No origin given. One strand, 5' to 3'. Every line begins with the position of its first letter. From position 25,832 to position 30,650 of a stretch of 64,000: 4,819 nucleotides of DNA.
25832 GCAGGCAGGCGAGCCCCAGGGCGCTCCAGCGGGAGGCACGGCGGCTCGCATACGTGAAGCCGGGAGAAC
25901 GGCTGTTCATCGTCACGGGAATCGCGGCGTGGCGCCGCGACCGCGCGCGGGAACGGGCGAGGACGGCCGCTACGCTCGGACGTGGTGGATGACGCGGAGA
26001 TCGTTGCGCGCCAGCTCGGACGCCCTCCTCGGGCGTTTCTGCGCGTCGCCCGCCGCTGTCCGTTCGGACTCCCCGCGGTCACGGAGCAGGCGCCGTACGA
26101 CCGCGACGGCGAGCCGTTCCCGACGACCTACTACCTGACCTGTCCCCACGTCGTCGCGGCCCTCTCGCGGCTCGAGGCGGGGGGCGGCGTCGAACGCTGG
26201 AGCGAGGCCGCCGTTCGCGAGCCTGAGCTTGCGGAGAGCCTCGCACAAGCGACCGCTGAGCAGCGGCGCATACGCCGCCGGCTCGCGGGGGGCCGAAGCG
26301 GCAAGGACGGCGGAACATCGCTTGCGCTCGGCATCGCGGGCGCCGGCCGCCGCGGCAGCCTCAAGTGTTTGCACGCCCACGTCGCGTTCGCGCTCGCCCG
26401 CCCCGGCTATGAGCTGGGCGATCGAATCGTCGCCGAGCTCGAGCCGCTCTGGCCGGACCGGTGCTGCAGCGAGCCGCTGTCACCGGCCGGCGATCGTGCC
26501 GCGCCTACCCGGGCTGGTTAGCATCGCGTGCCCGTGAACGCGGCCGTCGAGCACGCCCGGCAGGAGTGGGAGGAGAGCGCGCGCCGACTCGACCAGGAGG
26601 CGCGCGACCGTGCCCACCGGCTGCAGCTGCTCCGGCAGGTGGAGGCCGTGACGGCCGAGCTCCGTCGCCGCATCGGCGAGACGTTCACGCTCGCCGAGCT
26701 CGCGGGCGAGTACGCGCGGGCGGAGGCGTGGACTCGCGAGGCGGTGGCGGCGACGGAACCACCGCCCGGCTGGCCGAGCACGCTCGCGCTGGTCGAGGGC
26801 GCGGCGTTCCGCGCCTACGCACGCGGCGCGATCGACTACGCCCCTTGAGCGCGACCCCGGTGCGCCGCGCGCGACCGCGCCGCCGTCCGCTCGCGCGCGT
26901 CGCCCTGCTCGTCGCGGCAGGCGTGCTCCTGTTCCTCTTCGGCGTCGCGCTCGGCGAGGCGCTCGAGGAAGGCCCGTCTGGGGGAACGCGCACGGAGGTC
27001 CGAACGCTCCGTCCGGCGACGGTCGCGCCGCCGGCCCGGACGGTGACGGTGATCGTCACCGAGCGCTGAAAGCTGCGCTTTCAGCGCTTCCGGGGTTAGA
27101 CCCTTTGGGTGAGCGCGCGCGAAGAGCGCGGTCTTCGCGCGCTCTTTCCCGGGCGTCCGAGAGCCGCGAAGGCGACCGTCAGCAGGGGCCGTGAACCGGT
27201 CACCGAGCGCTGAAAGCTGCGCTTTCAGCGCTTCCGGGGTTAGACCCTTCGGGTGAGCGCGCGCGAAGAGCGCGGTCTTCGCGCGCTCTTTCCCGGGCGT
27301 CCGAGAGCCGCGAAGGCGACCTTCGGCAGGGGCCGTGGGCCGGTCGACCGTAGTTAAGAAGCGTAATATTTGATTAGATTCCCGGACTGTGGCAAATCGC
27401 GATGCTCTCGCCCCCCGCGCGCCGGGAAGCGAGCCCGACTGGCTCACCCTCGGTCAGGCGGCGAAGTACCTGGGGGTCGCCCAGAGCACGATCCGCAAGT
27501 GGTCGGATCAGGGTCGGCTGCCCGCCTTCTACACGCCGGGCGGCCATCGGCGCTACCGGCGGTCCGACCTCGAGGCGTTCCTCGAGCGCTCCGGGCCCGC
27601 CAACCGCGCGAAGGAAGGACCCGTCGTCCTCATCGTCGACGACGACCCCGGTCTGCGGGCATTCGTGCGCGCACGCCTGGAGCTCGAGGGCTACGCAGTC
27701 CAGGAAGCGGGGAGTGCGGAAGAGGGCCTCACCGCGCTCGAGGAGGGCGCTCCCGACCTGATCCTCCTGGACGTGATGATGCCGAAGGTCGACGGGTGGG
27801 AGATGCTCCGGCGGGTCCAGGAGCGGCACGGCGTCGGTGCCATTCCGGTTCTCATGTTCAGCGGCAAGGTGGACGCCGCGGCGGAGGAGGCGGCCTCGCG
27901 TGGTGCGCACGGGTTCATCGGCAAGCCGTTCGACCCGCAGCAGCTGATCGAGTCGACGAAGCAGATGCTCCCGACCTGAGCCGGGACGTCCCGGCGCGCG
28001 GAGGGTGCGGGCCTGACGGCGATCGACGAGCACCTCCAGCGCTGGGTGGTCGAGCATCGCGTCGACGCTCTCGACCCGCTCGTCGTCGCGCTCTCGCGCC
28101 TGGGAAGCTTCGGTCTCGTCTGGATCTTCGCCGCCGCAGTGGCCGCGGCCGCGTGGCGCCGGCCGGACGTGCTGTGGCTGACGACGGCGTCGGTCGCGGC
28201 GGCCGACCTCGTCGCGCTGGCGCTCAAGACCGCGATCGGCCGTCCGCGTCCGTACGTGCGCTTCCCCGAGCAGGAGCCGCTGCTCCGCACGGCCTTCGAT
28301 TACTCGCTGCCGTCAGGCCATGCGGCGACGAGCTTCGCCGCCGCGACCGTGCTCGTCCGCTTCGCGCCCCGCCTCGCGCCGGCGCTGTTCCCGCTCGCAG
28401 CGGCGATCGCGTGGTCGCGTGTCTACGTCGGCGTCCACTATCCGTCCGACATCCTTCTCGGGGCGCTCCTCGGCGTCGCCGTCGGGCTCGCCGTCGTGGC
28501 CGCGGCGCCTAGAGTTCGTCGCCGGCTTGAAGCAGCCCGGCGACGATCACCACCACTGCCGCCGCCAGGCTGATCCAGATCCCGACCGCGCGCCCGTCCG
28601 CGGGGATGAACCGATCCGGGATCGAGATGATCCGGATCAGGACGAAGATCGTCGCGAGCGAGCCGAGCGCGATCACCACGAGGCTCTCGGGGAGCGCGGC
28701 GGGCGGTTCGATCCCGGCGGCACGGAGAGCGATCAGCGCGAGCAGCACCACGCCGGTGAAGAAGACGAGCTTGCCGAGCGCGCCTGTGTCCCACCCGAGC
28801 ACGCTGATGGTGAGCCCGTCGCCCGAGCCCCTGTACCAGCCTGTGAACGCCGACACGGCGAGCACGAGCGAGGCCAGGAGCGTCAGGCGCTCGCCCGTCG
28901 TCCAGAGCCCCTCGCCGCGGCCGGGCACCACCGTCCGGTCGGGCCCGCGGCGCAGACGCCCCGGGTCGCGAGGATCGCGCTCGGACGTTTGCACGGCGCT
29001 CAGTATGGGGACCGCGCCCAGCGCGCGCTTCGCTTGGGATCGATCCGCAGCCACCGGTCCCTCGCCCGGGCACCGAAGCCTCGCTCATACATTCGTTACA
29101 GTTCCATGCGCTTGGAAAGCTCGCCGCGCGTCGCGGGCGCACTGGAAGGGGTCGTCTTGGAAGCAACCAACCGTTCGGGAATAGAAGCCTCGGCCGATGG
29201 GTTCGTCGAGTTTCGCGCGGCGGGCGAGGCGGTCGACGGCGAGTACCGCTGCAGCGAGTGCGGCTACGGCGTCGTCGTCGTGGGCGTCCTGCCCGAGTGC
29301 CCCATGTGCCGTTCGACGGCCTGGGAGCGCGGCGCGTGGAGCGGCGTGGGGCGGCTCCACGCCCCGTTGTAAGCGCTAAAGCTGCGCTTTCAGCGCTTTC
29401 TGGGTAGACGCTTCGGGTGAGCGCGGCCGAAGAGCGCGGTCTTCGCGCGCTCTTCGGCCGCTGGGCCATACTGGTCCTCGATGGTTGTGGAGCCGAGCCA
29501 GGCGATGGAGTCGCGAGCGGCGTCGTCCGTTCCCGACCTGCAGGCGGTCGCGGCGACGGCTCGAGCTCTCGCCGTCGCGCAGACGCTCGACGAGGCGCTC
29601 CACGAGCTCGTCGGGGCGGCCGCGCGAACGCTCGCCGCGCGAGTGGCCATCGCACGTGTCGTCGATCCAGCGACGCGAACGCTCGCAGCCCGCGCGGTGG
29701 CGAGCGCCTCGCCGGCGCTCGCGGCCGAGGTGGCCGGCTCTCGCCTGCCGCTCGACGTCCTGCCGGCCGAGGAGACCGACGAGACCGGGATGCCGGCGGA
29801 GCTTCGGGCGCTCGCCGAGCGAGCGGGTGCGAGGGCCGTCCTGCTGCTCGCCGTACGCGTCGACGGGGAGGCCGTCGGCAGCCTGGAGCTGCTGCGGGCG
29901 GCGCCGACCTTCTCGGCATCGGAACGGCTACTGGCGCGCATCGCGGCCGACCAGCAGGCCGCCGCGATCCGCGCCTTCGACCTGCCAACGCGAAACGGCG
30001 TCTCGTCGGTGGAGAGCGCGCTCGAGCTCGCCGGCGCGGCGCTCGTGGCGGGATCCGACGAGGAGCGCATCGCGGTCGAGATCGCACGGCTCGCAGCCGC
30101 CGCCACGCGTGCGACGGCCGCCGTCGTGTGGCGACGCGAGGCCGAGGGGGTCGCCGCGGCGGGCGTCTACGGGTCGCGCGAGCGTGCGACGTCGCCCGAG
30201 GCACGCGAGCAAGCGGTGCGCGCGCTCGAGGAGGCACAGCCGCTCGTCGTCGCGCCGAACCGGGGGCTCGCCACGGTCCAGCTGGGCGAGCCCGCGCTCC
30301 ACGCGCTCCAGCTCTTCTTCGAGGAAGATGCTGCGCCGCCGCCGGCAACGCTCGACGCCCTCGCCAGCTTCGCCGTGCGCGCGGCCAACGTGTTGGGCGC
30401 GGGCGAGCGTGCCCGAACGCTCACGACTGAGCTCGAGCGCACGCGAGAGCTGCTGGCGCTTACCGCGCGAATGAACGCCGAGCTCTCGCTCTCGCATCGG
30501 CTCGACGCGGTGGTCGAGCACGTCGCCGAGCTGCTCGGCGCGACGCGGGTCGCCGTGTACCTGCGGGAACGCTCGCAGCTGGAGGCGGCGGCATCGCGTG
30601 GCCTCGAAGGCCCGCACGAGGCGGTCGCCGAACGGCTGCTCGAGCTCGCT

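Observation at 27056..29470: Repeat family B: 2 x 144 bp tandem plus a third copy 2 kb away, each placed just upstream of a signalling gene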

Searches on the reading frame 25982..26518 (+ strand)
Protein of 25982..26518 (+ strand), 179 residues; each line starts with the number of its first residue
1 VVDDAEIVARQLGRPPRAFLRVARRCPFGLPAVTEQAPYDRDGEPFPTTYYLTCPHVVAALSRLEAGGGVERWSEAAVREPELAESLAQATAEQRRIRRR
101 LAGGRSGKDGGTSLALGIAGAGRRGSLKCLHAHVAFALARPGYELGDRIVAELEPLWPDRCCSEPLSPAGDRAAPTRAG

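Call 53: search_protein_families(library=pfam, proteins=[window:25982-26518:+], max_evalue=0.01)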
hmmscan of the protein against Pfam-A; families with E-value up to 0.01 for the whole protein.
window:25982-26518:+ (179 aa): 1 family
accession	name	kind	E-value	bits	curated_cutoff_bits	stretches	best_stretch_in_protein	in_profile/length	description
PF04417.17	DUF501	-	2e-26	93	23.8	1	22-142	1-129/139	Protein of unknown function (DUF501)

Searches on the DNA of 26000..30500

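Call 6: search_rna_families(source=window, start=26000, end=30500, threshold=evalue, max_evalue=10)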
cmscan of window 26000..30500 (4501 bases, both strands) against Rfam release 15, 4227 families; matches with E-value up to 10: 11.
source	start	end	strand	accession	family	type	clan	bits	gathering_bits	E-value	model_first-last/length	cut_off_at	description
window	29420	29465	+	RF04201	MIR7510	Gene; miRNA;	-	26.3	93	0.057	1-79/79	no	MIR7510 microRNA precursor family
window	27057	27147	+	RF01812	Pxr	Gene; sRNA;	-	25.5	80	0.18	1-109/109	no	Pxr regulatory sRNA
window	27201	27291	+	RF01812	Pxr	Gene; sRNA;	-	24.3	80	0.33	1-109/109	no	Pxr regulatory sRNA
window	27446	27512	-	RF02466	Ms_AS-8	Gene; sRNA;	-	22.9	48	0.2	1-74/74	no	Actinobacteria sRNA Ms_AS-8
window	29226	29291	+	RF01059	mir-598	Gene; miRNA;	-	21.5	69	0.52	1-80/80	no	mir-598 microRNA precursor family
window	26086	26124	+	RF01340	CRISPR-DR29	Gene; CRISPR;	-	21.4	39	0.43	1-37/37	no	CRISPR RNA direct repeat element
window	29423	29461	-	RF04201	MIR7510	Gene; miRNA;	-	19.7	93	3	4-75/79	no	MIR7510 microRNA precursor family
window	27041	27152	-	RF02798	CssrA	Gene; sRNA;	-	18.8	93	1.5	1-111/111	no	Chromosome-encoded Shigella sRNA A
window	27702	27792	+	RF02937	Clostridiales-2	Gene; sRNA;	-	17.1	58.6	2.1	1-82/82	no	Clostridiales-2 RNA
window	28649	28716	-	RF01668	P10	Gene; sRNA;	-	16.1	37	3.2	1-72/72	no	Pseudomonas sRNA P10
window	28296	28410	+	RF01754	radC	Cis-reg;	-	15.8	40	8.2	1-149/149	no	radC RNA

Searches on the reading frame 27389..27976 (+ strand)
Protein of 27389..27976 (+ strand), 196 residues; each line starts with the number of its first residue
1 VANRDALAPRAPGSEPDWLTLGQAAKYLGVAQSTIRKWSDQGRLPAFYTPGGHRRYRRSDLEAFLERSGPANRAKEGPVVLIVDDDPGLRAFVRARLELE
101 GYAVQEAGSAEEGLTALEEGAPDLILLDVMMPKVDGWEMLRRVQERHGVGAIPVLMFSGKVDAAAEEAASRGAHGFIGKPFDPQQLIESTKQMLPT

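Call 53: search_protein_families(library=pfam, proteins=[window:27389-27976:+], max_evalue=0.01)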
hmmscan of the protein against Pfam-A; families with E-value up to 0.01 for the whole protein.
window:27389-27976:+ (196 aa): 4 families
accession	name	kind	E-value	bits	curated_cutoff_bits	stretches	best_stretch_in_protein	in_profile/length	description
PF00072.30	Response_reg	-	1.1e-27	96.9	30.2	1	80-189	1-109/111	Response regulator receiver domain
PF12728.13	HTH_17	-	1.5e-16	60.8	27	1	18-67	1-49/51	Helix-turn-helix domain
PF00376.29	MerR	-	2.7e-09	37.1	28.2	1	20-56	1-38/38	MerR family regulatory protein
PF13411.12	MerR_1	-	1.3e-07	32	21.6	1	20-63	2-45/69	MerR HTH family regulatory protein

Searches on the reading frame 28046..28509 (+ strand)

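Call 53: search_protein_families(library=pfam, proteins=[window:28046-28509:+], max_evalue=0.01)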
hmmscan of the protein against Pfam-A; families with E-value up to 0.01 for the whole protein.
window:28046-28509:+ (154 aa): 3 families
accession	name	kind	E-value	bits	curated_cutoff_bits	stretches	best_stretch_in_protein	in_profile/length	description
PF01569.27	PAP2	-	8.7e-26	90.6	27.2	1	44-152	3-123/130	PAP2 superfamily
PF14378.12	PAP2_3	-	6.2e-06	26.6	27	1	86-146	125-187/190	PAP2 superfamily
PF14360.12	PAP2_C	-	0.0081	17.1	27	0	90-146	8-68/74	PAP2 superfamily C-terminal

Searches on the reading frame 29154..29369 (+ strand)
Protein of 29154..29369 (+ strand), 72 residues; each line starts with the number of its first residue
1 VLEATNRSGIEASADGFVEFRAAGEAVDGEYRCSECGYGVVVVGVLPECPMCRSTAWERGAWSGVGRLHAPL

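Call 53: search_protein_families(library=pfam, proteins=[window:29154-29369:+], max_evalue=0.01)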
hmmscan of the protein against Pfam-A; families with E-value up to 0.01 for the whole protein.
window:29154-29369:+ (72 aa): 1 family
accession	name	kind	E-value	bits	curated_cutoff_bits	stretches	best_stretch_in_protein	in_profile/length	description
PF07295.17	DUF1451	-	0.00075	20.1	26.1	1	23-59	105-144/146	Zinc-ribbon containing domain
